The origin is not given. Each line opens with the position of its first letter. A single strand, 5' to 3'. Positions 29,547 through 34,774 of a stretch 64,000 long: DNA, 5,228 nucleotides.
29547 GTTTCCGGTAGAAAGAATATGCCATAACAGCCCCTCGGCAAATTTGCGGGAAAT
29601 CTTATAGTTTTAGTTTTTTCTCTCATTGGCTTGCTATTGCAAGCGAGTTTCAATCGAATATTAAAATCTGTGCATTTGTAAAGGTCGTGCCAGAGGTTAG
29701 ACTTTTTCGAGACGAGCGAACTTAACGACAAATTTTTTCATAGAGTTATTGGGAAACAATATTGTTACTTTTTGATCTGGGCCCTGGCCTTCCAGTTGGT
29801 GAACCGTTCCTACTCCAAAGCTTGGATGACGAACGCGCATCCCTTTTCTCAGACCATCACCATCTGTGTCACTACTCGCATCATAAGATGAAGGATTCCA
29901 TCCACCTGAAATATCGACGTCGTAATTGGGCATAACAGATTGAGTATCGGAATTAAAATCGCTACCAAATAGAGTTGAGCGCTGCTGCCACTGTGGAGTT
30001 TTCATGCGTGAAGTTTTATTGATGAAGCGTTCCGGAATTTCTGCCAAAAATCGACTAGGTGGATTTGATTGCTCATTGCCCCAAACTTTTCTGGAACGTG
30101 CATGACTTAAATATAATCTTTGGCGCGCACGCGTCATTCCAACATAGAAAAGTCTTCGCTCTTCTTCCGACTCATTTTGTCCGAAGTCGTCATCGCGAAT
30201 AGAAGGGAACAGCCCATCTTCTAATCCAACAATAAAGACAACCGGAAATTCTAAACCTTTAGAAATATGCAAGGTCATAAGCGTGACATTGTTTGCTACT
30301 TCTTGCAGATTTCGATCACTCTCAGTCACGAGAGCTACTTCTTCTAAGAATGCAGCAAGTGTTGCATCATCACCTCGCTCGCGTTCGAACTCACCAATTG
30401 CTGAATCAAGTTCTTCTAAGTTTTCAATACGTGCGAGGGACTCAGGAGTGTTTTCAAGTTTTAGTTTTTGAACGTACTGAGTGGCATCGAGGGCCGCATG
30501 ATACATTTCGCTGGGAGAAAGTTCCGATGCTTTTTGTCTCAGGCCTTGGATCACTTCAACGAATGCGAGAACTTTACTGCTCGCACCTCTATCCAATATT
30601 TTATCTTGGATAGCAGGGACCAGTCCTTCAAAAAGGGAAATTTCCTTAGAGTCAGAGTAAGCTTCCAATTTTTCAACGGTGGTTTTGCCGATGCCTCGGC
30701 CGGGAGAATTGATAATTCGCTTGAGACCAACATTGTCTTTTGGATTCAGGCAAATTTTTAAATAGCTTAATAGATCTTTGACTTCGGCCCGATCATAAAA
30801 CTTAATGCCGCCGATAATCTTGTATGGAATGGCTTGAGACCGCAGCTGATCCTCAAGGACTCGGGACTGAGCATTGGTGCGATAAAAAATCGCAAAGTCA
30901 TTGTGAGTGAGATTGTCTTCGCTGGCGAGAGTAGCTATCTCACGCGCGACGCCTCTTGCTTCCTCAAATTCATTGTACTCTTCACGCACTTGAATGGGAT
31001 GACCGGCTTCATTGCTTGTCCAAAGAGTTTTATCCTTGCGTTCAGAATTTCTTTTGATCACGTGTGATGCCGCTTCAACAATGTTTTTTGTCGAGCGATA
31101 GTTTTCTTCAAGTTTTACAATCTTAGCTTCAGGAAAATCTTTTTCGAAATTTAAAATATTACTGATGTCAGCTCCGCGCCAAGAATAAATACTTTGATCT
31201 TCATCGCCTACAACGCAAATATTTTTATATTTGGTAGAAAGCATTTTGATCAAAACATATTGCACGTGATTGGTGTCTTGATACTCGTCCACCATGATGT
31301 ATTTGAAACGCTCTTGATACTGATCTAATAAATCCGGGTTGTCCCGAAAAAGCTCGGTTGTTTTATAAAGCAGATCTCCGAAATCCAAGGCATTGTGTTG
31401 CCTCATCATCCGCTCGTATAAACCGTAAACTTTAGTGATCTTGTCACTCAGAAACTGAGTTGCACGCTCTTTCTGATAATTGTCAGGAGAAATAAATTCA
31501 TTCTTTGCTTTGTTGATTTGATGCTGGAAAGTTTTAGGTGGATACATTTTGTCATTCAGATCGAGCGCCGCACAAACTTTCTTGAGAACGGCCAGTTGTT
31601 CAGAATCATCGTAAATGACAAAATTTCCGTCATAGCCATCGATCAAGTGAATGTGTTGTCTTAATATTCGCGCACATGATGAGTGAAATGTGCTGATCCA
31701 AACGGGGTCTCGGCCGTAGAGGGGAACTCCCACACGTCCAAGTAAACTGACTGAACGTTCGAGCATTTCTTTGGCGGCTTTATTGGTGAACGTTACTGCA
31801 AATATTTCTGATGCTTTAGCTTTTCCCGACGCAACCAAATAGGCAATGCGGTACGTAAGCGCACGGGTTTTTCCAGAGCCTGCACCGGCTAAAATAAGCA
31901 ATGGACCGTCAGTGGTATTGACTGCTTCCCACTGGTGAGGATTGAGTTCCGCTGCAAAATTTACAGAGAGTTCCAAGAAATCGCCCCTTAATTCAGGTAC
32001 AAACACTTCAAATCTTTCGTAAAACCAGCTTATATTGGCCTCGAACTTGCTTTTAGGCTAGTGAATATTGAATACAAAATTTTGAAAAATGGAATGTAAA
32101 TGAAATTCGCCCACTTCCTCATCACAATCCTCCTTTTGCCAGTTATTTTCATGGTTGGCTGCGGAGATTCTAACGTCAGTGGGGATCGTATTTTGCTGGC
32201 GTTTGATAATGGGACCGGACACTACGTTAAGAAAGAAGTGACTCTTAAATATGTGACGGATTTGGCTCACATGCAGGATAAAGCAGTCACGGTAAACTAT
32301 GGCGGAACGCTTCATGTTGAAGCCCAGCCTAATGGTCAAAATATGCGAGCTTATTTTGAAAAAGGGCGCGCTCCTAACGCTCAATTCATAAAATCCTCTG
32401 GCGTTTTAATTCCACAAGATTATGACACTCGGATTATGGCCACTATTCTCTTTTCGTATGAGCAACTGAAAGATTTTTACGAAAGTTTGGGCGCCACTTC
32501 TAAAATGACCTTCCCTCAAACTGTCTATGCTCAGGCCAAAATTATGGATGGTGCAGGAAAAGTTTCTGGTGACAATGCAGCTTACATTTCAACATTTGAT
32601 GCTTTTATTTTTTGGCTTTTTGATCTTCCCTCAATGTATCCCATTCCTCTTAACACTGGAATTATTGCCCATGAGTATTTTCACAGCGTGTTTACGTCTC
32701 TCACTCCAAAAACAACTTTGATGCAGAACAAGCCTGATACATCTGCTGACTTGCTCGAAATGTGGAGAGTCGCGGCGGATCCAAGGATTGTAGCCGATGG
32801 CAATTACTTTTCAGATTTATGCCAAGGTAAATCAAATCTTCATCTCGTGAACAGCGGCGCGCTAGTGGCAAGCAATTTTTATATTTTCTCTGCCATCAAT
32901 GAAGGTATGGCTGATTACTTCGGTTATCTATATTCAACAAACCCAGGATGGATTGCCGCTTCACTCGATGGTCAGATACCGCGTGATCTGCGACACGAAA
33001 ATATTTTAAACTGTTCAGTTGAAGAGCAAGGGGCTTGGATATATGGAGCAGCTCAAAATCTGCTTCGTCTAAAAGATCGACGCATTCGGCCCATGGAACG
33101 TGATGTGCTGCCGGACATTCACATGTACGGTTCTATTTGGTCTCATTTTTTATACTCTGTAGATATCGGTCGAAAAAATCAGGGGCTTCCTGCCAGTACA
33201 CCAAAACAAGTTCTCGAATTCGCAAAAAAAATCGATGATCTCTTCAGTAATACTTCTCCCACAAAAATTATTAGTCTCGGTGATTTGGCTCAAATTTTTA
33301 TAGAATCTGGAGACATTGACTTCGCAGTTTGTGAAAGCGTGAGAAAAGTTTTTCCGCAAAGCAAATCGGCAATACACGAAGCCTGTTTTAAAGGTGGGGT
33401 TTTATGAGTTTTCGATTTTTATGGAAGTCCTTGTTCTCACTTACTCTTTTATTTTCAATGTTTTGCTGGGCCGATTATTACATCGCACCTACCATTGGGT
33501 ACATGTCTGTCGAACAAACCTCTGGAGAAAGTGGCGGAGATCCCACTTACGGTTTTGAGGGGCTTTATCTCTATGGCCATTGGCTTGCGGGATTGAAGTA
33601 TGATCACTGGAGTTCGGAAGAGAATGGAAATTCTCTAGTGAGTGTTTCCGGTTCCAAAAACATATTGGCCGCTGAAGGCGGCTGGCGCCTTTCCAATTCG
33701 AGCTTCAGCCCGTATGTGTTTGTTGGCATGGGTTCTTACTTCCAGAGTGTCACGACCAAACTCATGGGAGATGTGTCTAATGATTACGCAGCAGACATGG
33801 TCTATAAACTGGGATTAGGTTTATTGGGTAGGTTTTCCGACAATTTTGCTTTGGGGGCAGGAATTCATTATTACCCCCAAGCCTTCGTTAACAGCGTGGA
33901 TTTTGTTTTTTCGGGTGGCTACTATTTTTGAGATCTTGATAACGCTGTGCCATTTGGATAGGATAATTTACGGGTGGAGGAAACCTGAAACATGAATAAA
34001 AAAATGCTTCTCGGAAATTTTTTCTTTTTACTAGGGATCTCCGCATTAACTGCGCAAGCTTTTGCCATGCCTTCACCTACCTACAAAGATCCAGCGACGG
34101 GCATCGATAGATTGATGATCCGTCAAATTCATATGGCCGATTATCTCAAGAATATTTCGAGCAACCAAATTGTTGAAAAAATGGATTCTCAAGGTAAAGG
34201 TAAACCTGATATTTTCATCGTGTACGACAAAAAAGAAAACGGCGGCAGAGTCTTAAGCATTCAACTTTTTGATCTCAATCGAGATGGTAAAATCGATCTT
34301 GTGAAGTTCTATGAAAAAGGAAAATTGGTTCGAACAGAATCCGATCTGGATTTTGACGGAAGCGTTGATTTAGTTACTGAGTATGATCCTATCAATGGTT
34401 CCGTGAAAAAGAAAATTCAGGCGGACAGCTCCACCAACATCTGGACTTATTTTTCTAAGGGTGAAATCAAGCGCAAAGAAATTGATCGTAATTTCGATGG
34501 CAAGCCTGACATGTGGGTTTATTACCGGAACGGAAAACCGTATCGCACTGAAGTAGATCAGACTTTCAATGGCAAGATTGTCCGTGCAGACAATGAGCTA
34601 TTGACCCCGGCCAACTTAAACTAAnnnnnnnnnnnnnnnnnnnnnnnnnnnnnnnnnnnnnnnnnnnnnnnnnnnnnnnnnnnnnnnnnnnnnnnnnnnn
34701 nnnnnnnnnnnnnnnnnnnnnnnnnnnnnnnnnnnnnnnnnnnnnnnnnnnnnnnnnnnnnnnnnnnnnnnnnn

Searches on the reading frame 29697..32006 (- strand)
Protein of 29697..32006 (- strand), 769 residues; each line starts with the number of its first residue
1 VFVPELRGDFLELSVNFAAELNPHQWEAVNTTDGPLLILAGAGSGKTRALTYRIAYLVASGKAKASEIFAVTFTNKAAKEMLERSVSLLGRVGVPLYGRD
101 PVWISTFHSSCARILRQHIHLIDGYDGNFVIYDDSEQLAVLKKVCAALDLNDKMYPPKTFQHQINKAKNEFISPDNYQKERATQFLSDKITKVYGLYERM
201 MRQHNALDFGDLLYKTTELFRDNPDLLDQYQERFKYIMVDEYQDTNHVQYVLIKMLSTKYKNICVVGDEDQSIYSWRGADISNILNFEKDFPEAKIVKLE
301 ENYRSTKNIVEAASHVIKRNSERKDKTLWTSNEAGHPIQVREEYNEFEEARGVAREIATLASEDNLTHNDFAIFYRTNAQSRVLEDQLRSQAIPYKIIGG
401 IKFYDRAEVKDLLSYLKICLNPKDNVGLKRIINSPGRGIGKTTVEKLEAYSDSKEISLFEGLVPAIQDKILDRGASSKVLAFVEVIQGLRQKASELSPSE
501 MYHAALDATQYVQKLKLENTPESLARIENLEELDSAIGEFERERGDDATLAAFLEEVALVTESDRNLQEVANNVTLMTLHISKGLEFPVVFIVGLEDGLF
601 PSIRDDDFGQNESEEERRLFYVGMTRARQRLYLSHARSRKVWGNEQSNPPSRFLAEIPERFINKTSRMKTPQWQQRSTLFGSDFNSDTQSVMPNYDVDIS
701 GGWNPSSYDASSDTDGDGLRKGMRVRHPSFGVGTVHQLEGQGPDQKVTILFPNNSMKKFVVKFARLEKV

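Call 32: search_protein_families(library=pfam, proteins=[window:29697-32006:-], max_evalue=0.001)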
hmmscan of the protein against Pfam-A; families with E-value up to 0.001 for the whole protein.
window:29697-32006:- (769 aa): 7 families
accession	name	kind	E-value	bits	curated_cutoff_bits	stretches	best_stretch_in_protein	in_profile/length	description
PF00580.27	UvrD-helicase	-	1.4e-94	317.2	23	1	21-292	1-271/271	UvrD/REP helicase N-terminal domain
PF13361.12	UvrD_C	-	1.2e-79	268.7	25.6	1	297-637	1-349/350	UvrD-like helicase C-terminal domain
PF13245.12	AAA_19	-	2e-23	83.5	25.1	1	25-275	1-132/134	AAA domain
PF13538.12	UvrD_C_2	-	9.3e-11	41.9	27.4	1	607-633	24-51/52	UvrD-like helicase C-terminal domain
PF21196.3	PcrA_UvrD_tudor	-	7.8e-09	35.7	23.9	1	722-768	2-48/48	PcrA/UvrD tudor domain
PF01443.25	Viral_helicase1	-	7.3e-08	32.9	21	0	552-632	158-225/228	Viral superfamily 1 RNA helicase core domain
PF13604.12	AAA_30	-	7.6e-07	29.5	27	0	20-83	1-64/191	AAA domain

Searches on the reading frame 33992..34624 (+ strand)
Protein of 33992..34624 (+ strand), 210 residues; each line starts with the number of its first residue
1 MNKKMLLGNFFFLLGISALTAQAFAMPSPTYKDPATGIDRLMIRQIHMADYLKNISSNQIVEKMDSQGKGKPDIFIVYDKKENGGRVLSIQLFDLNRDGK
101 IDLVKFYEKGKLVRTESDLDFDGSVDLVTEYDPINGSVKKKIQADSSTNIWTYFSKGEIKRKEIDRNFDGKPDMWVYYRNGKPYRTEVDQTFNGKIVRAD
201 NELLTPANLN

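Call 32: search_protein_families(library=pfam, proteins=[window:33992-34624:+], max_evalue=0.001)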
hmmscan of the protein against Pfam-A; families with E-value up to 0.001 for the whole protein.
window:33992-34624:+ (210 aa): 1 family
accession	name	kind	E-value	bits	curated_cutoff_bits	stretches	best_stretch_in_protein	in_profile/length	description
PF13517.12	FG-GAP_3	-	0.00012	23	26.9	0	84-104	40-60/61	FG-GAP-like repeat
